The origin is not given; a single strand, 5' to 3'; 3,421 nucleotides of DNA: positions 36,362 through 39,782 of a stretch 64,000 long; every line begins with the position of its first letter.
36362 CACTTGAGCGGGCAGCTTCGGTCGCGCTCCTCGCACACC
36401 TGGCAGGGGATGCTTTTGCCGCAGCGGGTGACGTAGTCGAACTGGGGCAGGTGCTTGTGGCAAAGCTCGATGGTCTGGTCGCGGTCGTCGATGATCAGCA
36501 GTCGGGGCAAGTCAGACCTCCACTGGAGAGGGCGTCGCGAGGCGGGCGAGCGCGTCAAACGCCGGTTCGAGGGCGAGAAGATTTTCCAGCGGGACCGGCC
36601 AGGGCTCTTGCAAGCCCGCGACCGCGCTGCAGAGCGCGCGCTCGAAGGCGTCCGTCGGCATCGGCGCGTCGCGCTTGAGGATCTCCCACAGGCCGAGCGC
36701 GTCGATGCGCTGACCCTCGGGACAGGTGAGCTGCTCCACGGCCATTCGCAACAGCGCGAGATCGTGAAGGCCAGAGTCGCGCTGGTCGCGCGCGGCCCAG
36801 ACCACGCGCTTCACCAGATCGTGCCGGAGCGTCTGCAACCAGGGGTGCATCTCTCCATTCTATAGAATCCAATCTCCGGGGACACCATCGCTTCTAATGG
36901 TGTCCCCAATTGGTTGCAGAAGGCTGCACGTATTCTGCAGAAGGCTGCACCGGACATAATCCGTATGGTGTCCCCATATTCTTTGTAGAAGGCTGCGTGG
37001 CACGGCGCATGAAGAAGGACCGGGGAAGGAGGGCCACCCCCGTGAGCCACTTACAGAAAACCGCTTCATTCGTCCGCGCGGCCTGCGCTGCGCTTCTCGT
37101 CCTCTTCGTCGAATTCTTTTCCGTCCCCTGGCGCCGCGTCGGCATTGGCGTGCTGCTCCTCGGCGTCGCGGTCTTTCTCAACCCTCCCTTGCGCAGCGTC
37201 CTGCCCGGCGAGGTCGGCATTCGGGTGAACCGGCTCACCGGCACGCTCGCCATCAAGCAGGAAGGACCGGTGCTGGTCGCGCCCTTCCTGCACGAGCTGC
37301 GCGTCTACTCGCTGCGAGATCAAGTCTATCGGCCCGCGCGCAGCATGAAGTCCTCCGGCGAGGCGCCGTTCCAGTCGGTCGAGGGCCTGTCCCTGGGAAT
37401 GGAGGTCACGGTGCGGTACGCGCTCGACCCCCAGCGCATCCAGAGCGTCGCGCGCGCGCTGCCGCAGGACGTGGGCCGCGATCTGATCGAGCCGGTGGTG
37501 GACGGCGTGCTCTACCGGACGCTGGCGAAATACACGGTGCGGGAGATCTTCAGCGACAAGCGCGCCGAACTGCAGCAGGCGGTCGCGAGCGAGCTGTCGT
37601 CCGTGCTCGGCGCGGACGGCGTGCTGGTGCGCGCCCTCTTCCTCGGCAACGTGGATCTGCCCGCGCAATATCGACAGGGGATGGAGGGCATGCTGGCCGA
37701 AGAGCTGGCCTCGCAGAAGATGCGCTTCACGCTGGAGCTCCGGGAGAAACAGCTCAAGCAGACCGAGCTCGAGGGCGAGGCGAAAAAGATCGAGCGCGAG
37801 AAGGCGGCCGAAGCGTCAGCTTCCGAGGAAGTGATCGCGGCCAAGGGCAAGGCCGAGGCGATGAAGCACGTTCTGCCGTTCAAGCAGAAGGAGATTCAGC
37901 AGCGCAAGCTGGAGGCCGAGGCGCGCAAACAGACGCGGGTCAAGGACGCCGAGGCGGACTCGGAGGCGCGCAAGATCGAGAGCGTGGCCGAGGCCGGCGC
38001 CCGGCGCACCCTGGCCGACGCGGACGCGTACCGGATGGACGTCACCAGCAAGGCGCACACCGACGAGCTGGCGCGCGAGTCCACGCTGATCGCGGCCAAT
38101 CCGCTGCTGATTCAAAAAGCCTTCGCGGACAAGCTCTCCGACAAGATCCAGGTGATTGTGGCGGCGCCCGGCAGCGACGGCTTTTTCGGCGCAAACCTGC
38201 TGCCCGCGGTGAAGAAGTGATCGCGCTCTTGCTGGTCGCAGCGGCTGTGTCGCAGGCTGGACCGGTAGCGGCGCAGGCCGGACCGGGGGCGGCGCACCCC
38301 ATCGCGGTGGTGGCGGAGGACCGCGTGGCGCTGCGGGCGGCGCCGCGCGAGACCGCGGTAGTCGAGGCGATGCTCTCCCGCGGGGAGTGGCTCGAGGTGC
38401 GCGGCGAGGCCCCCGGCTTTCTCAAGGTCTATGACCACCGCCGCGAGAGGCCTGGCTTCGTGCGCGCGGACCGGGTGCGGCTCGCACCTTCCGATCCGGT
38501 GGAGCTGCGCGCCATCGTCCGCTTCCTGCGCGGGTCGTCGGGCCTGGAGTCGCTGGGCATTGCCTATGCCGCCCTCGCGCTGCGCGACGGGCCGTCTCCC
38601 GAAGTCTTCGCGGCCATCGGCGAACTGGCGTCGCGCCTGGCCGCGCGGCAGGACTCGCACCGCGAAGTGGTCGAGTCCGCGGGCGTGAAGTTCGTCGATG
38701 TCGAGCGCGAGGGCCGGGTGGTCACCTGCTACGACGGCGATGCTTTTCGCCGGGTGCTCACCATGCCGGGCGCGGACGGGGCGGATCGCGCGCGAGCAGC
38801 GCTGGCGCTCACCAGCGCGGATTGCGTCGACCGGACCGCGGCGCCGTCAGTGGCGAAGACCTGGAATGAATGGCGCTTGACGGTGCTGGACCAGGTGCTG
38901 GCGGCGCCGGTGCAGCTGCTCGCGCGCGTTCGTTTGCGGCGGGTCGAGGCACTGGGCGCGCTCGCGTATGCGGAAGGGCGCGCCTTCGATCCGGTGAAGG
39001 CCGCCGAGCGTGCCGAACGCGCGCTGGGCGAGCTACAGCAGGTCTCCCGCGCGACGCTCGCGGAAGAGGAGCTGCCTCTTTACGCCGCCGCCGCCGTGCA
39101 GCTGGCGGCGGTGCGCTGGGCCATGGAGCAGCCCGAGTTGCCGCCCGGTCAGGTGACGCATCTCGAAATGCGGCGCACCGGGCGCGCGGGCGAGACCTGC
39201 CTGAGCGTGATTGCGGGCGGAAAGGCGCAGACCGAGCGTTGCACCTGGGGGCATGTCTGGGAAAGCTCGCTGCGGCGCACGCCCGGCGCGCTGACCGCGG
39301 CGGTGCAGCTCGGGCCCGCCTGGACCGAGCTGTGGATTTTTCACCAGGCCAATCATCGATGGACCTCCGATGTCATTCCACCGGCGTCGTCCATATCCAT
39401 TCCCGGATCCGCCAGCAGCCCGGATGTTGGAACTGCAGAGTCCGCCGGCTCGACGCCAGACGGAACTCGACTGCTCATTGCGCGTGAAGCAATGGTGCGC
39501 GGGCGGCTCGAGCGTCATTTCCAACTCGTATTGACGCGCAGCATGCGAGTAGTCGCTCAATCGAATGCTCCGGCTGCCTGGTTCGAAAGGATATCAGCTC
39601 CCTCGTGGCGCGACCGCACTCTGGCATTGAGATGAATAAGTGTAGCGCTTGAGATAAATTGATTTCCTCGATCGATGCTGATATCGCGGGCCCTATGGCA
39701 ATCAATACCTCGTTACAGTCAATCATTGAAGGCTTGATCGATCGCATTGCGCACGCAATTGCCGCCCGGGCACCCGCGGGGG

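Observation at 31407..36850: Four-gene minus-strand operon: small unknown protein - sigma-54 activator with a five-Cys receiver insertion - periplasmic TPR sensor kinase - pseudo-receiver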

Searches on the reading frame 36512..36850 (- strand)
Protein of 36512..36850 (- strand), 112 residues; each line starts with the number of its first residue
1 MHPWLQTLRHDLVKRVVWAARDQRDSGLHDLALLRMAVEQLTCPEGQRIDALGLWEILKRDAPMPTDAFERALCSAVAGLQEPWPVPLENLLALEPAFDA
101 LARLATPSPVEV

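Call 6: search_protein_families(library=pfam, proteins=[window:36512-36850:-], max_evalue=0.1)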
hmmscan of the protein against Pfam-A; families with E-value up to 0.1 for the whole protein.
window:36512-36850:- (112 aa): 0 families

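Call 7: search_protein_families(library=ncbifam, proteins=[window:36512-36850:-], max_evalue=0.1)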
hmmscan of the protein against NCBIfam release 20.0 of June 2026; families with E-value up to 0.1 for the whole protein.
window:36512-36850:- (112 aa): 0 families

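Call 21: find_homologous_proteins(query=window:36512-36850:-, max_evalue=0.001)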
Query window:36512-36850:- (112 aa): 27 proteins with E <= 0.001 among 107 candidates.
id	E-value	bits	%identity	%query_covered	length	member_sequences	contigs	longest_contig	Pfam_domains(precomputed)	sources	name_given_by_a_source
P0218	1.8e-56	207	91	96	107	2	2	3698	-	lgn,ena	-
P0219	2.7e-53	197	88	93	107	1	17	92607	-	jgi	jgi:hypothetical protein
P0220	1.1e-51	192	87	92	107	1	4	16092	-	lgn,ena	-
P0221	8.6e-49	182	82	93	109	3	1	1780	-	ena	-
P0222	1.5e-48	181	81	93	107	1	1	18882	-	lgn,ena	-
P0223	1.7e-47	178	81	93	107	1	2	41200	-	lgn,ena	-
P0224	1.2e-45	172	80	91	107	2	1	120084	-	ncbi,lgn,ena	-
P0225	3.5e-27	113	56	92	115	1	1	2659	-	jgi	jgi:hypothetical protein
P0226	5.6e-26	109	59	90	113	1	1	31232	-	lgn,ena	-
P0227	1.5e-25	107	56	96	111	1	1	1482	-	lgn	-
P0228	9.3e-25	105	52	81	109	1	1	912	-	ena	-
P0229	1.1e-23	101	54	92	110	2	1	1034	-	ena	-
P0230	1.3e-23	101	54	92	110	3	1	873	-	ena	-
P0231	3.4e-23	100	54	92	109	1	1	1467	-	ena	-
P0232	3.9e-23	100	49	97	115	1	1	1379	-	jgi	jgi:hypothetical protein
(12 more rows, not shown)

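Call 30: search_solved_structures(query=A3, max_evalue=10, show_alignments=1)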
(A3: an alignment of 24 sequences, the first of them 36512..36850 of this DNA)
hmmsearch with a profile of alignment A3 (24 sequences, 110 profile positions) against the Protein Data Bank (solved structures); distinct sequences matched with E-value up to 10: 8.
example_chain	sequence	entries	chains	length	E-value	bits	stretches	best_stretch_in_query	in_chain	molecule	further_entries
1cnt_1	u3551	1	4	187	0.055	17.3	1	5-71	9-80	CILIARY NEUROTROPHIC FACTOR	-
8d74_D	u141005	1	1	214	0.07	17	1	5-71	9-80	Ciliary neurotrophic factor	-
9dt9_A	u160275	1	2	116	0.45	14.4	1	49-90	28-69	231_C2_TrkA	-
8car_A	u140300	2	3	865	0.47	14.3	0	32-101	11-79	Serine/threonine protein kinase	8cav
1x79_B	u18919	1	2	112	0.58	14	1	16-91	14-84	Rab GTPase binding effector protein 1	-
4n3y_B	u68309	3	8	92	0.6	14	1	16-88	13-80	Rab GTPase-binding effector protein 1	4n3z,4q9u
1l3p_A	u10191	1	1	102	1.4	12.8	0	54-101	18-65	POLLEN ALLERGEN Phl p 5b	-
5xw7_A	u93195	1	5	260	5.7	10.8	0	31-64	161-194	Cellulose synthase subunit C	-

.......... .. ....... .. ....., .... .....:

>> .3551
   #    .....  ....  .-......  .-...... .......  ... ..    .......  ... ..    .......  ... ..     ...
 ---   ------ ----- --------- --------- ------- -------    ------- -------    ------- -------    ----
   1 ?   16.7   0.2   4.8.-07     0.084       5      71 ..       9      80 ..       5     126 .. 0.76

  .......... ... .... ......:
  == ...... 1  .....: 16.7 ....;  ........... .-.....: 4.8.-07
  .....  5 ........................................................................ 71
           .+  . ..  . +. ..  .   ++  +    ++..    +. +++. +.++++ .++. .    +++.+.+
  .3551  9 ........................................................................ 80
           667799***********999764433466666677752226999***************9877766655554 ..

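Call 34: predict_structure(alignment_id=A3)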
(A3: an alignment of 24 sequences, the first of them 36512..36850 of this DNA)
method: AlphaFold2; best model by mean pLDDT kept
length: 112 residues; sequences in the alignment: 24
mean_pLDDT: 90.5   pTM: 0.79
mean pLDDT of the five models: 90.5, 89.8, 89.3, 87.9, 87.8
residues with pLDDT >= 90: 91; 70-90: 15; 50-70: 4; < 50: 2
segments of 3 or more residues with pLDDT < 50: none
pLDDT, mean of each block of 10 residues (from residue 1): 89 94 93 94 91 94 91 95 94 95 73 51
secondary structure, 60 per line:
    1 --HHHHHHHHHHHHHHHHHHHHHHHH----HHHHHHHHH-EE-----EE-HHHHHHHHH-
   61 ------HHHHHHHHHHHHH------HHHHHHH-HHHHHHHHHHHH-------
elements in order: H3-26 H31-39 H51-59 H67-79 H86-92 H94-105

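Call 92: fold_search(model_id=the predicted structure, library=pdb)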
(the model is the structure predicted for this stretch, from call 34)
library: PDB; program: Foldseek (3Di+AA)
matches with E <= 10: 113; with E <= 0.001: 0
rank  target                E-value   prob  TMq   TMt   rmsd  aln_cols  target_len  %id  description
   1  9qf6_Aq               1.6e+00  0.14  0.28  0.22  14.9       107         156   15  Structure of P. furiosus 70S ribosome in RsmB deleted strain (released 2025-11-05)
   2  6skf_Aq               1.6e+00  0.11  0.26  0.21  14.8       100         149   16  Cryo-EM Structure of T. kodakarensis 70S ribosome (released 2020-07-29)
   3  9znf_BQ               1.7e+00  0.12  0.28  0.22  14.7       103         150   14  Cryo-EM structure of the Methanosarcina acetivorans 70S ribosome in complex with SriA and SriB (released 2026-01-28)
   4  7zhg_Q                1.7e+00  0.12  0.27  0.22  14.7       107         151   15  High-resolution cryo-EM structure of Pyrococcus abyssi 30S ribosomal subunit bound to mRNA and initiator tRNA anticodo (released 2022-06-29)
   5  7lsj_A                2.0e+00  0.18  0.37  0.39   8.7       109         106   16  Cu-bound crystal structure of the engineered cyt cb562 variant, DiCyt2 - H63A, crystallized in the presence of Cu(II) (released 2022-02-23)
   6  3iq5_A                2.0e+00  0.08  0.26  0.27   8.1       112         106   14  Crystal structure of an engineered metal-free tetrameric cytochrome cb562 complex templated by Zn-coordination (released 2010-06-16)
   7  256b_A                2.1e+00  0.08  0.25  0.26   8.4       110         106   16  IMPROVEMENT OF THE 2.5 ANGSTROMS RESOLUTION MODEL OF CYTOCHROME B562 BY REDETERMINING THE PRIMARY STRUCTURE AND USING  (released 1991-01-15)
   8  4zv0_B                2.5e+00  0.11  0.26  0.29   9.9       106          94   13  Structure of Tse6 in complex with Tsi6 (released 2015-11-11)
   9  9qf4_Aq               2.7e+00  0.10  0.28  0.21  14.9       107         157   15  Structure of P. furiosus 70S ribosome grown at 95 degC (released 2025-11-05)
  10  4euk_B                3.0e+00  0.60  0.59  0.46   2.8       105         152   12  Crystal structure (released 2013-02-20)
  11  6rxx_Ch               3.0e+00  0.06  0.27  0.21  17.2       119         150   17  Cryo-EM structure of the 90S pre-ribosome (Kre33-Noc4) from Chaetomium thermophilum, state C, Poly-Ala (released 2019-08-14)
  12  5nbg_B                3.3e+00  0.14  0.37  0.38   9.4       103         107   14  Structure of the cytoplasmic domain I of OutF in the D. dadantii type II secretion system (released 2018-03-21)
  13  7zjj                  3.3e+00  0.14  0.39  0.25   6.3       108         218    9  CspZ (BbCRASP-2) from Borrelia burgdorferi strain B379 (released 2023-04-19)
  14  8r6f_N                3.5e+00  0.07  0.27  0.23  14.4       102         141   15  CryoEM structure of wheat 40S ribosomal subunit, body domain (released 2023-12-27)
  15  6atg_B                3.7e+00  0.16  0.41  0.26   6.3       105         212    8  Insights to complement factor H recruitment by the borrelial CspZ protein as revealed by structural analysis (released 2018-09-12)
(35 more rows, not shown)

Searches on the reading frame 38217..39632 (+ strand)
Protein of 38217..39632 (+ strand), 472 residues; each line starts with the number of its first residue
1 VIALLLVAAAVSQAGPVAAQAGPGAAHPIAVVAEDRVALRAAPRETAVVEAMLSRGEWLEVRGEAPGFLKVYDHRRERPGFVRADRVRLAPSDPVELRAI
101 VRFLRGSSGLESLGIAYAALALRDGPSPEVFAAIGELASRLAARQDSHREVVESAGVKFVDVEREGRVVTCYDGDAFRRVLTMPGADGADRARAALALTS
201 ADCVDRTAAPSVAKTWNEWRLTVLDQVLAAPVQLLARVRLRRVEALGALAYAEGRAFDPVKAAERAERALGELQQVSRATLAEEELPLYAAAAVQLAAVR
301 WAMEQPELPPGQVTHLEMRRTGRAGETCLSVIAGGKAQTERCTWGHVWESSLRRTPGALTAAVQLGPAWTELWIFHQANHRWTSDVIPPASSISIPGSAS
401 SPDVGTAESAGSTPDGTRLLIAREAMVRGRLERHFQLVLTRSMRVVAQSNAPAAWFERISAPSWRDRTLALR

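Call 64: search_protein_families(library=pfam, proteins=[window:38217-39632:+], max_evalue=0.01)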
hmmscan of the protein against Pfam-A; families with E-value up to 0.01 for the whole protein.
window:38217-39632:+ (472 aa): 0 families
